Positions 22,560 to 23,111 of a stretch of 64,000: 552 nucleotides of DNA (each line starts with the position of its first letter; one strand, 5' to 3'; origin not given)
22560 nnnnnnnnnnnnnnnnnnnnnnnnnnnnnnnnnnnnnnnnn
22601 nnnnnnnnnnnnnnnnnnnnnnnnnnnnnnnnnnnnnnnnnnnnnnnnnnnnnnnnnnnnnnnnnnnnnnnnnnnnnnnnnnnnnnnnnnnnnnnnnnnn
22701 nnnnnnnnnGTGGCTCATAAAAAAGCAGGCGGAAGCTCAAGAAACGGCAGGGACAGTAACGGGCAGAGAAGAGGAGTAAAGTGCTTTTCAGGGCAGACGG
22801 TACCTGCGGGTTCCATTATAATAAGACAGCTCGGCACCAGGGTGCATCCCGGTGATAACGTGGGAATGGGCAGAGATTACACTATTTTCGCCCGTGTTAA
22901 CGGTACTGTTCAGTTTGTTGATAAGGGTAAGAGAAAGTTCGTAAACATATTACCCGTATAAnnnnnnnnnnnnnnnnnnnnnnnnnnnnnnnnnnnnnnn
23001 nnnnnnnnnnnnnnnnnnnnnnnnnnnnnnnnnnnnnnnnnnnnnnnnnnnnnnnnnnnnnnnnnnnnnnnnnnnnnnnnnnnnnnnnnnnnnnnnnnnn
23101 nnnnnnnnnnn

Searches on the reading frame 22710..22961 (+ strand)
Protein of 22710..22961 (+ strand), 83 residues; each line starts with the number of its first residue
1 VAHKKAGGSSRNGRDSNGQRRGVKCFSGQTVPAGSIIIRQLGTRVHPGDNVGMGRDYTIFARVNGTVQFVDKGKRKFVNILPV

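Call 65: search_protein_families(library=pfam, proteins=[window:22710-22961:+], max_evalue=0.01)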
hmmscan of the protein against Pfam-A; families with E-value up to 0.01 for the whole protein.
window:22710-22961:+ (83 aa): 1 family
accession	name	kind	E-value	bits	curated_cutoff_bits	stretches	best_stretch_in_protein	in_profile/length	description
PF01016.24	Ribosomal_L27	-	1.1e-35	122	20.5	1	2-80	1-79/79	Ribosomal L27 protein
